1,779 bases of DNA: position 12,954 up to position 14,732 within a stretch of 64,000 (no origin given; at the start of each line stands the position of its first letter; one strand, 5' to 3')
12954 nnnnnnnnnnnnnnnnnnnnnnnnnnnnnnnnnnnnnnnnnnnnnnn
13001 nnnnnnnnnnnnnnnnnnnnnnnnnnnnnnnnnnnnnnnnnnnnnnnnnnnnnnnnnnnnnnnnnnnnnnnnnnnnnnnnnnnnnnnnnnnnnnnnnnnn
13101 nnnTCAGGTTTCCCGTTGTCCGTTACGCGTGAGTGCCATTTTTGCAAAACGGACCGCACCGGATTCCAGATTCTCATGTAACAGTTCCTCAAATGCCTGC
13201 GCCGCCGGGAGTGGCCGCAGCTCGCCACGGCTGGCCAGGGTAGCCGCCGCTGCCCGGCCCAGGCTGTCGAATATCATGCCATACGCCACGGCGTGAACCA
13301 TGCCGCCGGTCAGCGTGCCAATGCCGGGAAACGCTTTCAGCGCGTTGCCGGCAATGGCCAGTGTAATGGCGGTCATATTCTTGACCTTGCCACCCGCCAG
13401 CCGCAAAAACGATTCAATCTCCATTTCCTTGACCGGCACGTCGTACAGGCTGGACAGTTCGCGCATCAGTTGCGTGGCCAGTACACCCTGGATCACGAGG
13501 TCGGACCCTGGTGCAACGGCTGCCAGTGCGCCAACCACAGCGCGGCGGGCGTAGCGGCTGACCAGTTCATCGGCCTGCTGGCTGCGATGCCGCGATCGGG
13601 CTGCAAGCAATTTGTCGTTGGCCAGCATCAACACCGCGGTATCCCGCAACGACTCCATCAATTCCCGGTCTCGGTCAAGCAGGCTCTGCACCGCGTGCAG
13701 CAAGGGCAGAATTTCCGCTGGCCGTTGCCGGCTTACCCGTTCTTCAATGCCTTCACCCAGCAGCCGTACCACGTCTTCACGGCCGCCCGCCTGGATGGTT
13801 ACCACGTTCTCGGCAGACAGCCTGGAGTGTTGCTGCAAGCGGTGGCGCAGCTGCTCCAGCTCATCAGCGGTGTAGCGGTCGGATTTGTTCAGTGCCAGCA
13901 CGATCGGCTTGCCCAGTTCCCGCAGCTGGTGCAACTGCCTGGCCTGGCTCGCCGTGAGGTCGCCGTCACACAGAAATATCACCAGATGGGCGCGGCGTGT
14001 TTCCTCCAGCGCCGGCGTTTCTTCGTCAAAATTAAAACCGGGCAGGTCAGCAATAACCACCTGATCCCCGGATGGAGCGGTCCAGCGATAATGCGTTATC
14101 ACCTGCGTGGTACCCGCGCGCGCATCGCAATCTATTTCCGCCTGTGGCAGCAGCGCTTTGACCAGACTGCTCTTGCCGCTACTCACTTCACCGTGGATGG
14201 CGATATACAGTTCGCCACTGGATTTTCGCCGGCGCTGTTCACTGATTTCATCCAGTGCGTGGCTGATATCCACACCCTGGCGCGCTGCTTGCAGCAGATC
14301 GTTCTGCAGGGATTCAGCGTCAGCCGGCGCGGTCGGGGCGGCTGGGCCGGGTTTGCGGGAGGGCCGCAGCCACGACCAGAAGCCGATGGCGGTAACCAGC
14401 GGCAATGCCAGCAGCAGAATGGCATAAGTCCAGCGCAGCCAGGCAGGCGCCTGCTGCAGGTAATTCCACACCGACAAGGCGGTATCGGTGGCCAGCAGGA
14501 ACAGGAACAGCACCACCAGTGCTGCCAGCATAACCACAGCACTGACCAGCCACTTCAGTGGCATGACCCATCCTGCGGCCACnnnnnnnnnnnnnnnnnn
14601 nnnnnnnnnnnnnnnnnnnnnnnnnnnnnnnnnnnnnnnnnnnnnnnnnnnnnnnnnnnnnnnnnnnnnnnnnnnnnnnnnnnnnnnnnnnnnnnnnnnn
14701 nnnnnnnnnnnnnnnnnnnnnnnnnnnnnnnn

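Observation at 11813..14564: Tandem paralogous GTPase-DUF697 fusion proteins, only one membrane-anchored at the N-terminus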

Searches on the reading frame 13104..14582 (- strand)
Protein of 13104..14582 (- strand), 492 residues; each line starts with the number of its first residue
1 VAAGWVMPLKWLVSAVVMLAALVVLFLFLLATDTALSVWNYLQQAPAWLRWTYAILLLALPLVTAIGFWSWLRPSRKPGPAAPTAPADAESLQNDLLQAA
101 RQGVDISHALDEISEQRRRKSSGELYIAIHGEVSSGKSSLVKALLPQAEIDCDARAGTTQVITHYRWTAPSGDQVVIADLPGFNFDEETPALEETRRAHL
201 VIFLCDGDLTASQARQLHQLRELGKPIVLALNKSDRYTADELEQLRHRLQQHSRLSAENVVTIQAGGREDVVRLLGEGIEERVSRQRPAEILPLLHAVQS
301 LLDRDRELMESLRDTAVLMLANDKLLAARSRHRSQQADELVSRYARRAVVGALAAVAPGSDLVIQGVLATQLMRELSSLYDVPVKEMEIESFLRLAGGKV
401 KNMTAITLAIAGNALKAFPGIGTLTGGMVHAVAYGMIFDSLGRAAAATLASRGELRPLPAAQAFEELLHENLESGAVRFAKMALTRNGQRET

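Call 3: search_protein_families(library=pfam, proteins=[window:13104-14582:-], max_evalue=0.01)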
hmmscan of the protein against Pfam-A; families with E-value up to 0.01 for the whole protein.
window:13104-14582:- (492 aa): 10 families
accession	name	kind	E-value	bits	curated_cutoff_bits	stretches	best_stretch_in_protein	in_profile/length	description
PF01926.29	MMR_HSR1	-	3.3e-14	53.4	21.9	1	127-233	2-113/113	50S ribosome-binding GTPase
PF09547.16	SpoIVA_ATPase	-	8.9e-07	29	26.6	0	117-146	10-39/237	Stage IV sporulation protein A, ATPase domain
PF00009.33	GTP_EFTU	-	1.3e-06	28.6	26.5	1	127-253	6-150/188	Elongation factor Tu GTP binding domain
PF05128.17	DUF697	-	8.4e-06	26.1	27.7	1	329-449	14-135/162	Domain of unknown function (DUF697)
PF02421.24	FeoB_N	-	3.3e-05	23.9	27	1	127-271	3-149/156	Ferrous iron transport protein B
PF13191.12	AAA_16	-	3.7e-05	24.7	32.6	1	118-261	17-165/167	AAA ATPase domain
PF00350.29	Dynamin_N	-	7.9e-05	23.2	27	0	127-147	1-21/168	Dynamin family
PF03193.22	RsgA_GTPase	-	0.0012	19.1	30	0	126-184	108-169/174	RsgA GTPase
PF05049.19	IIGP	-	0.0036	16.9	24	1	104-183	15-96/375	Interferon-inducible GTPase (IIGP)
PF13401.12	AAA_22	-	0.0046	17.7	27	0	122-251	3-110/130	AAA domain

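Call 4: search_protein_families(library=ncbifam, proteins=[window:13104-14582:-], max_evalue=0.01)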
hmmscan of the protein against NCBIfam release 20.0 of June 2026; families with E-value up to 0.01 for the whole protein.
window:13104-14582:- (492 aa): 20 families
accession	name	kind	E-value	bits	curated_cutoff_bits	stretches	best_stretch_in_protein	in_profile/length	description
NF049994.1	slr1306_fam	domain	4.5e-24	84.9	490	1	82-381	56-353/470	slr1306 family protein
TIGR03594.1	GTPase_EngA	equivalog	1.7e-10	40.5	306.7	1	111-276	161-340/432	ribosome biogenesis GTPase Der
NF000908.1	PRK00089.1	equivalog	5.8e-09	35.6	237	1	126-276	5-161/291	GTPase Era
TIGR03598.1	GTPase_YsxC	equivalog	3.4e-08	33.4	124.45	1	123-259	17-164/186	ribosome biogenesis GTP-binding protein YihA/YsxC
TIGR03918.1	GTP_HydF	equivalog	7.1e-08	31.7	325.55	1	122-271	5-156/392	[FeFe] hydrogenase H-cluster maturation GTPase HydF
NF003255.0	PRK04213.1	equivalog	7.9e-08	31.9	164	1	122-190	7-69/204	GTP-binding protein EngB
TIGR00231.1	small_GTP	domain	8.1e-08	32.2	42.5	1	126-265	5-149/164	GTP-binding protein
TIGR03156.1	GTP_HflX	equivalog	5.6e-07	28.8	216.75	1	110-263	170-340/351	GTPase HflX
TIGR00436.1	era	equivalog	2.2e-06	27.2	116.25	1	126-270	2-151/270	GTPase Era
TIGR00450.1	mnmE_trmE_thdF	equivalog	1e-05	24.9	252.6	1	104-285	187-369/446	tRNA uridine-5-carboxymethylaminomethyl(34) synthesis GTPase MnmE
NF003661.0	PRK05291.1-3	equivalog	2.1e-05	24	380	1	106-316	200-407/448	tRNA uridine-5-carboxymethylaminomethyl(34) synthesis GTPase MnmE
NF007071.0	PRK09518.1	equivalog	4.3e-05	22.2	953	1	114-240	261-395/706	bifunctional cytidylate kinase/GTPase Der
TIGR03596.1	GTPase_YlqF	equivalog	6e-05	22.5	208.2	0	194-275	18-98/276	ribosome biogenesis GTPase YlqF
NF041922.1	DLP_LeoA_gen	subfamily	7.4e-05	21.9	325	1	90-187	14-110/532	LeoA/HP0731 family dynamin-like GTPase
TIGR02836.1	spore_IV_A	equivalog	0.0001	21.4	459.9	0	210-278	166-232/492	stage IV sporulation protein A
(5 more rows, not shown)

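Call 9: find_homologous_proteins(query=window:13104-14564:-)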
Query window:13104-14564:- (486 aa): 1952 proteins with E <= 0.001 among 8000 candidates; the best 120 are listed.
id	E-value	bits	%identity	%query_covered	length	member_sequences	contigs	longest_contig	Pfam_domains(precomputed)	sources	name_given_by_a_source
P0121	0.0e+0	1036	99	100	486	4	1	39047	PF01926.30,PF09547.17,PF02421.25,PF00009.34,PF05128.18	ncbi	-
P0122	4.2e-220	749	72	99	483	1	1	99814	PF01926.30,PF09547.17,PF00350.30,PF02421.25,PF00009.34,PF05128.18,PF13191.13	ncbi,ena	-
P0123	5.1e-219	746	72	98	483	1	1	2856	PF01926.30,PF00350.30,PF02421.25,PF00009.34,PF05128.18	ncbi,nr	ncbi:MAG TPA: GTPase [Xanthomonadales bacterium]|nr:GTPase [Xanthomonadales bacterium]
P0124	6.5e-219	746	71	99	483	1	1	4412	PF01926.30,PF02421.25,PF00009.34,PF05128.18,PF13191.13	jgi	-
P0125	1.4e-218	744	70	99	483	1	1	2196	PF01926.30,PF05128.18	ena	-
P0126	2.3e-218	744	71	99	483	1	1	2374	PF01926.30,PF09547.17,PF00009.34,PF05128.18,PF13191.13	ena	-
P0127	3.2e-218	743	73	98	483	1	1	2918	PF01926.30,PF00350.30,PF02421.25,PF00009.34,PF05128.18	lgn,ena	-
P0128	4.7e-218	743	73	99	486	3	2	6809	PF01926.30,PF00350.30,PF00009.34,PF13191.13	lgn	-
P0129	1.4e-217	741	72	98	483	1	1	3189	PF01926.30,PF00350.30,PF05128.18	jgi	-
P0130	2.1e-217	741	72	98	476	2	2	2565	PF01926.30,PF02421.25,PF05128.18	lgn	-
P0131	2.5e-217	740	71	99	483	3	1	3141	PF01926.30,PF02421.25,PF00009.34,PF05128.18,PF13191.13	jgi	-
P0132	2.8e-217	740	72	98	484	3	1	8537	PF01926.30,PF00350.30,PF02421.25,PF00009.34,PF05128.18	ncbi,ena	-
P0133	3.7e-217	740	71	100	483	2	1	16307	PF01926.30,PF02421.25,PF05128.18,PF13191.13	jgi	-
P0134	1.2e-216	738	72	98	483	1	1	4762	PF01926.30,PF00350.30,PF02421.25,PF00009.34,PF05128.18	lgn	-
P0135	1.6e-216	738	70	99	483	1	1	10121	PF01926.30,PF09547.17,PF00350.30,PF02421.25,PF00009.34,PF05128.18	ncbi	-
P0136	1.9e-216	737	71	99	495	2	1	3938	PF01926.30,PF00350.30,PF02421.25,PF00009.34,PF05128.18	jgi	-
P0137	2.7e-216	737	70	99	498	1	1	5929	PF01926.30,PF09547.17,PF05128.18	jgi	-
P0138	3.9e-216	736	72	98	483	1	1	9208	PF01926.30,PF00350.30,PF02421.25,PF05128.18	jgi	jgi:small GTP-binding protein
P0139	4.0e-216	736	72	98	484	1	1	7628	PF01926.30,PF00350.30,PF02421.25,PF00009.34,PF05128.18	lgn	-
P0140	9.0e-216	735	71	100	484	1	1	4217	PF01926.30,PF00350.30,PF02421.25,PF00009.34,PF05128.18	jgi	jgi:small GTP-binding protein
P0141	9.2e-216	735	72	98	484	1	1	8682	PF01926.30,PF00350.30,PF02421.25,PF00009.34,PF05128.18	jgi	jgi:small GTP-binding protein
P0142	1.2e-215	735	73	98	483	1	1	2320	PF01926.30,PF00350.30,PF02421.25,PF00009.34,PF05128.18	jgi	-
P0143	1.7e-215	734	70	99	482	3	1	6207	PF01926.30,PF09547.17,PF00009.34,PF05128.18,PF13191.13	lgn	-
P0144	2.3e-215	734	72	99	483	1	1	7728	PF01926.30,PF02421.25,PF05128.18,PF13191.13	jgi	jgi:small GTP-binding protein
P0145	2.9e-215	734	72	98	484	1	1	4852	PF01926.30,PF00350.30,PF02421.25,PF00009.34,PF05128.18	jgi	jgi:small GTP-binding protein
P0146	4.9e-215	733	72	98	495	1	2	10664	PF01926.30,PF00350.30,PF02421.25,PF00009.34,PF05128.18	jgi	-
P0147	5.2e-215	733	70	99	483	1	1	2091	PF01926.30,PF05128.18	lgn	-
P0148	9.5e-215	732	72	98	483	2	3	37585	PF01926.30,PF00350.30,PF02421.25,PF00009.34,PF05128.18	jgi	-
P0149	2.7e-214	730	72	98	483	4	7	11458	PF01926.30,PF00350.30,PF02421.25,PF00009.34,PF05128.18,PF13191.13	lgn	-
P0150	7.4e-214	729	72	98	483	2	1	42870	PF01926.30,PF00350.30,PF02421.25,PF00009.34,PF05128.18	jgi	jgi:GTP-binding protein EngB required for normal cell division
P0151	7.5e-214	729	72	98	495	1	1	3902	PF01926.30,PF00350.30,PF02421.25,PF00009.34,PF05128.18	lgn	-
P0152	1.5e-212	725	69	99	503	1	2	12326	PF01926.30,PF05128.18,PF13191.13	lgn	-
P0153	2.5e-212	724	69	99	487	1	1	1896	PF01926.30,PF05128.18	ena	-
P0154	1.5e-211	721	68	99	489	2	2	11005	PF01926.30,PF05128.18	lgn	-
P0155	2.8e-211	720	70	99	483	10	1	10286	PF01926.30,PF00350.30,PF02421.25,PF00009.34,PF05128.18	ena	-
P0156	4.6e-211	720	69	99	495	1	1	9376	PF01926.30,PF00009.34,PF05128.18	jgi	jgi:GTP-binding protein EngB required for normal cell division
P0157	5.7e-211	719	70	98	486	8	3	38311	PF01926.30,PF00350.30,PF02421.25,PF00009.34,PF05128.18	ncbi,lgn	-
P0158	5.8e-211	719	69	99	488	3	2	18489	PF01926.30,PF00350.30,PF02421.25,PF20667.4,PF05128.18,PF13191.13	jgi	jgi:GTP-binding protein EngB required for normal cell division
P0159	2.8e-210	717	70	98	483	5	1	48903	PF01926.30,PF00350.30,PF02421.25,PF05128.18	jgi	-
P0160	3.7e-210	717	68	99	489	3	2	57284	PF01926.30,PF02421.25,PF05128.18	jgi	jgi:predicted GTPase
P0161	5.8e-210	716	71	99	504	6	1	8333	PF01926.30,PF00350.30,PF02421.25,PF00009.34,PF05128.18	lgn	-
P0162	9.2e-210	715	68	100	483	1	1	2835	PF01926.30,PF09547.17,PF02421.25,PF00009.34,PF05128.18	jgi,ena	-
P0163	1.0e-209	715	71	98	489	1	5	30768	PF01926.30,PF00350.30,PF02421.25,PF05128.18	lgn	-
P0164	2.0e-209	714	67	99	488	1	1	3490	PF01926.30,PF05128.18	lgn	-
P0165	2.1e-209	714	66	99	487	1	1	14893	PF01926.30,PF02421.25,PF00009.34,PF05128.18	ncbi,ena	-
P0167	2.2e-208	711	66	100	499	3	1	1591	PF01926.30,PF05128.18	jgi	-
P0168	2.3e-208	711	68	99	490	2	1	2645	PF01926.30,PF00350.30,PF02421.25,PF00009.34,PF05128.18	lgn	-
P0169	3.7e-208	710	67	99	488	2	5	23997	PF01926.30,PF00350.30,PF00009.34,PF05128.18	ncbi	ncbi:MAG: 50S ribosome-binding GTPase [Lysobacterales bacterium]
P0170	6.0e-208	709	67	99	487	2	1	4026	PF01926.30,PF00350.30,PF02421.25,PF00009.34,PF05128.18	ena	-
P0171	1.3e-207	708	67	98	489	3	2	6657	PF01926.30,PF09547.17,PF00350.30,PF02421.25,PF05128.18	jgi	jgi:GTP-binding protein EngB required for normal cell division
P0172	1.7e-207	708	65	99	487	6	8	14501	PF01926.30,PF09547.17,PF00350.30,PF02421.25,PF00009.34,PF05128.18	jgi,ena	jgi:GTP-binding protein EngB required for normal cell division/uncharacterized protein (DUF697 famil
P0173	2.1e-207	708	66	99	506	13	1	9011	PF01926.30,PF05128.18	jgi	jgi:GTP-binding protein EngB required for normal cell division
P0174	2.2e-207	708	67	100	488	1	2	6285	PF01926.30,PF09547.17,PF00350.30,PF05128.18,PF13191.13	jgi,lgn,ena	jgi:GTP-binding protein EngB required for normal cell division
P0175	2.9e-207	707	67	99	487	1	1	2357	PF01926.30,PF09547.17,PF05128.18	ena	-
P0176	3.5e-207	707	68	99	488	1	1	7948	PF01926.30,PF00350.30,PF05128.18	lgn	-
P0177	4.8e-207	706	68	100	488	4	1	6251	PF01926.30,PF00350.30,PF02421.25,PF00009.34,PF05128.18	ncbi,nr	ncbi:MAG TPA: GTPase [Xanthomonadales bacterium]|nr:GTPase [Xanthomonadales bacterium]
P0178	9.2e-207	705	66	100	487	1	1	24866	PF01926.30,PF02421.25,PF05128.18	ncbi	-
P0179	1.3e-206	705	67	100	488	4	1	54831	PF01926.30,PF00350.30,PF00009.34,PF05128.18,PF13191.13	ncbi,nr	ncbi:MAG: DUF697 domain-containing protein [Xanthomonadales bacterium]|nr:DUF697 domain-containing p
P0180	2.1e-206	704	66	100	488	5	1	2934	PF01926.30,PF09547.17,PF02421.25,PF00009.34,PF05128.18,PF13191.13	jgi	jgi:GTPase SAR1 family protein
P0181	2.3e-206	704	66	99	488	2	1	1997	PF01926.30,PF09547.17,PF00350.30,PF05128.18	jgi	jgi:GTP-binding protein EngB required for normal cell division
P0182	2.8e-206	704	68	99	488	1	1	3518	PF01926.30,PF00350.30,PF05128.18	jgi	jgi:GTP-binding protein EngB required for normal cell division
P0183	3.5e-206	704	68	99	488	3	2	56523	PF01926.30,PF00350.30,PF02421.25,PF00009.34,PF05128.18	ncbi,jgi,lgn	-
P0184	4.2e-206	703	68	99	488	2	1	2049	PF01926.30,PF00350.30,PF02421.25,PF05128.18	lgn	-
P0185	5.4e-206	703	67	100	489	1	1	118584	PF01926.30,PF00350.30,PF02421.25,PF05128.18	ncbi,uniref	ncbi:GTPase [Elongatibacter sediminis]|uniref:GTPase n=1 Tax=Elongatibacter sediminis TaxID=3119006 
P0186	6.7e-206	703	66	100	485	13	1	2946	PF01926.30,PF00350.30,PF02421.25,PF05128.18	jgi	jgi:GTP-binding protein EngB required for normal cell division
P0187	6.7e-206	703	67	99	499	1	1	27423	PF01926.30,PF00350.30,PF00009.34,PF05128.18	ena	-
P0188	8.4e-206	702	68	100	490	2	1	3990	PF01926.30,PF02421.25,PF00009.34,PF05128.18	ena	-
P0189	9.7e-206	702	66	99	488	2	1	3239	PF01926.30,PF09547.17,PF00350.30,PF02421.25,PF00009.34,PF05128.18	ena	-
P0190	1.3e-205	702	67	99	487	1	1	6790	PF01926.30,PF00350.30,PF02421.25,PF00009.34,PF05128.18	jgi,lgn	-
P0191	1.7e-205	701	66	100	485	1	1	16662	PF01926.30,PF00350.30,PF05128.18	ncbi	-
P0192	1.8e-205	701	66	99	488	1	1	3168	PF01926.30,PF05128.18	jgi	jgi:GTP-binding protein EngB required for normal cell division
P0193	2.1e-205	701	65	99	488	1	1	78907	PF01926.30,PF00350.30,PF05128.18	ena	-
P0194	2.7e-205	701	68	98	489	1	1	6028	PF01926.30,PF00350.30,PF02421.25,PF00009.34,PF05128.18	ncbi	-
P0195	2.9e-205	701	67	100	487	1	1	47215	PF01926.30,PF02421.25,PF05128.18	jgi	jgi:GTP-binding protein EngB required for normal cell division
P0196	3.2e-205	700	68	99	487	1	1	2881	PF01926.30,PF00350.30,PF02421.25,PF00009.34,PF05128.18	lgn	-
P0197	3.4e-205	700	67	100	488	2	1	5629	PF01926.30,PF02421.25,PF00009.34,PF05128.18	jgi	jgi:GTP-binding protein EngB required for normal cell division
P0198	4.5e-205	700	67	99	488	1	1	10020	PF01926.30,PF00350.30,PF02421.25,PF00009.34,PF05128.18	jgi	-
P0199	5.3e-205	700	68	99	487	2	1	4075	PF01926.30,PF05128.18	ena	-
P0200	5.4e-205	700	67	99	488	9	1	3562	PF01926.30,PF00350.30,PF02421.25,PF00009.34,PF05128.18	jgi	jgi:GTP-binding protein EngB required for normal cell division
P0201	5.9e-205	700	66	99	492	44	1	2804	PF01926.30,PF00350.30,PF02421.25,PF05128.18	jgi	jgi:GTP-binding protein EngB required for normal cell division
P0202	6.6e-205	699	68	94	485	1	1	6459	PF01926.30,PF00350.30,PF02421.25,PF05128.18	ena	-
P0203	6.8e-205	699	65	99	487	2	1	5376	PF01926.30,PF02421.25,PF05128.18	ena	-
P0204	7.2e-205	699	67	99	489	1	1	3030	PF01926.30,PF00350.30,PF02421.25,PF00009.34,PF05128.18,PF13191.13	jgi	jgi:GTPase Era involved in 16S rRNA processing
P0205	7.6e-205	699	65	100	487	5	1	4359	PF01926.30,PF00350.30,PF02421.25,PF00009.34,PF05128.18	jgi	jgi:GTP-binding protein EngB required for normal cell division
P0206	8.0e-205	699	66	100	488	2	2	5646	PF01926.30,PF00350.30,PF02421.25,PF00009.34,PF05128.18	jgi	-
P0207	1.2e-204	699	66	99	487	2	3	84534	PF01926.30,PF00350.30,PF02421.25,PF00009.34,PF05128.18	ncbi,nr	ncbi:MAG: DUF697 domain-containing protein [Xanthomonadales bacterium]|nr:50S ribosome-binding GTPas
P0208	1.4e-204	698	65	100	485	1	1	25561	PF01926.30,PF02421.25,PF05128.18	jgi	jgi:GTP-binding protein EngB required for normal cell division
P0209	1.4e-204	698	68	99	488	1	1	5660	PF01926.30,PF00350.30,PF02421.25,PF00009.34,PF05128.18,PF13191.13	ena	-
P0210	1.5e-204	698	68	99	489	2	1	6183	PF01926.30,PF00350.30,PF02421.25,PF00009.34,PF05128.18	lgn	-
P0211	1.6e-204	698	66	99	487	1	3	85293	PF01926.30,PF02421.25,PF05128.18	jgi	jgi:GTP-binding protein EngB required for normal cell division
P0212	1.8e-204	698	67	99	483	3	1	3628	PF01926.30,PF00350.30,PF02421.25,PF00009.34,PF05128.18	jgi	-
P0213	1.9e-204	698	65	99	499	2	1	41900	PF01926.30,PF00350.30,PF00009.34,PF05128.18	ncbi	-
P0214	2.4e-204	698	67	99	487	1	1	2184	PF01926.30,PF00350.30,PF02421.25,PF00009.34,PF05128.18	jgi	-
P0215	2.8e-204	697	66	99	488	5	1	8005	PF01926.30,PF02421.25,PF05128.18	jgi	-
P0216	3.1e-204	697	66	99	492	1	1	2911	PF01926.30,PF09547.17,PF00350.30,PF02421.25,PF00009.34,PF05128.18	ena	-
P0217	3.2e-204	697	67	99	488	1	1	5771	PF01926.30,PF00350.30,PF00009.34,PF05128.18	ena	-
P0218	3.6e-204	697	65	99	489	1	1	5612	PF01926.30,PF00350.30,PF02421.25,PF00009.34,PF05128.18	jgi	jgi:GTP-binding protein EngB required for normal cell division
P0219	4.3e-204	697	67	94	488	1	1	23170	PF01926.30,PF05128.18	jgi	jgi:GTP-binding protein EngB required for normal cell division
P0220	5.6e-204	696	67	99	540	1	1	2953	PF01926.30,PF02421.25,PF05128.18,PF13191.13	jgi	jgi:GTP-binding protein EngB required for normal cell division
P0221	7.0e-204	696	67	99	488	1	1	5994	PF01926.30,PF00350.30,PF05128.18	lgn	-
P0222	7.2e-204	696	66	99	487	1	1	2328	PF01926.30,PF00350.30,PF02421.25,PF00009.34,PF05128.18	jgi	jgi:GTP-binding protein EngB required for normal cell division/uncharacterized protein (DUF697 famil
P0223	8.5e-204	696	66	100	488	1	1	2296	PF01926.30,PF00350.30,PF02421.25,PF00009.34,PF05128.18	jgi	jgi:small GTP-binding protein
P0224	9.3e-204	696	65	100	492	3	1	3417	PF01926.30,PF00350.30,PF02421.25,PF05128.18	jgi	-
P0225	1.2e-203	695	66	99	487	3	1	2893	PF01926.30,PF09547.17,PF00350.30,PF02421.25,PF00009.34,PF03193.23,PF05128.18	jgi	jgi:GTP-binding protein EngB required for normal cell division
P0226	1.3e-203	695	66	99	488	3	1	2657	PF01926.30,PF09547.17,PF00350.30,PF02421.25,PF00009.34,PF05128.18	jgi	-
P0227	1.7e-203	695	66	99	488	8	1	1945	PF01926.30,PF00350.30,PF02421.25,PF00009.34,PF03193.23,PF05128.18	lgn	-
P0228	2.5e-203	694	65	99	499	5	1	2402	PF01926.30,PF05128.18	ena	-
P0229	2.7e-203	694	65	99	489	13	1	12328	PF01926.30,PF02421.25,PF05128.18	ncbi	-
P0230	3.1e-203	694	64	100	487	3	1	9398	PF01926.30,PF00350.30,PF02421.25,PF05128.18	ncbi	-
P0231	3.2e-203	694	65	99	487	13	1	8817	PF01926.30,PF00350.30,PF02421.25,PF00009.34,PF20667.4,PF05128.18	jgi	jgi:hypothetical protein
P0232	3.3e-203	694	66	99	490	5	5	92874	PF01926.30,PF00350.30,PF02421.25,PF00009.34,PF05128.18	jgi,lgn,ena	jgi:GTP-binding protein EngB required for normal cell division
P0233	3.3e-203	694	64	100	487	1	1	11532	PF01926.30,PF00350.30,PF02421.25,PF05128.18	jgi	-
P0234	3.5e-203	694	66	100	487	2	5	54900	PF01926.30,PF02421.25,PF05128.18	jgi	jgi:GTP-binding protein EngB required for normal cell division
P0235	3.9e-203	694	66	99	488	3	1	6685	PF01926.30,PF00350.30,PF00009.34,PF05128.18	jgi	jgi:hypothetical protein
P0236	3.9e-203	694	67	99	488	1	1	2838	PF01926.30,PF00350.30,PF02421.25,PF00009.34,PF05128.18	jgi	-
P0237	4.5e-203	693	66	99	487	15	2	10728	PF01926.30,PF00350.30,PF02421.25,PF00009.34,PF05128.18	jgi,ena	-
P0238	4.5e-203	693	64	99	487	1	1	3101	PF01926.30,PF00350.30,PF00009.34,PF05128.18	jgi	-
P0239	5.6e-203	693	65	99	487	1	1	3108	PF01926.30,PF00350.30,PF02421.25,PF00009.34,PF05128.18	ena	-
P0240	6.1e-203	693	65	100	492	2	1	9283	PF01926.30,PF00350.30,PF02421.25,PF05128.18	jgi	jgi:GTP-binding protein EngB required for normal cell division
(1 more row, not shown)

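Call 24: predict_structure(alignment_id=A2)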
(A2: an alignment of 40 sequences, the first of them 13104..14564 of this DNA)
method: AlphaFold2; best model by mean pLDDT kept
length: 486 residues; sequences in the alignment: 40
mean_pLDDT: 69.8   pTM: 0.53
mean pLDDT of the five models: 69.8, 69.3, 65.9, 65.4, 63.4
residues with pLDDT >= 90: 14; 70-90: 259; 50-70: 161; < 50: 52
segments of 3 or more residues with pLDDT < 50: 66-80, 148-150, 350-352, 396-418, 480-486
pLDDT, mean of each block of 10 residues (from residue 1): 61 73 58 66 71 67 50 41 74 82 75 68 77 78 53 70 72 70 71 85 83 82 88 88 88 87 70 70 85 77 58 72 78 80 64 57 79 79 74 54 42 44 63 78 75 76 63 58 34
secondary structure, 60 per line:
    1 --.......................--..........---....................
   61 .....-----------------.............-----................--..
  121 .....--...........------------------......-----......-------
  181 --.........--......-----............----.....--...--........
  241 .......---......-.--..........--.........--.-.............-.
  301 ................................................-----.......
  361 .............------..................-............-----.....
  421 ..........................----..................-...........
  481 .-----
elements in order: H3-25 H28-37 H41-65 H83-95 H101-116 E119-125 H128-138 E157-162 E168-173 H183-191 E194-199 H205-216 E221-225 H233-247 E254-256 E261-270 E273-281 H286-298 H300-348 H354-373 H380-397 H399-410 H416-446 H451-468 H470-481

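Call 47: search_protein_families(library=padloc, proteins=[window:13104-14564:-], max_evalue=0.01)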
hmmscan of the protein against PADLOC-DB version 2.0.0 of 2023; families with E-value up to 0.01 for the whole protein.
window:13104-14564:- (486 aa): 3 families
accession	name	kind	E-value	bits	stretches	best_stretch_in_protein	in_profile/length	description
PDLC03841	LeoBC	-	6.2e-17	59.9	1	90-247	49-208/601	-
PDLC03839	LeoA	-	4.5e-13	47.1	1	83-244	20-199/559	-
PDLC03840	LeoA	-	0.0017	15.5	1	85-147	20-82/577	-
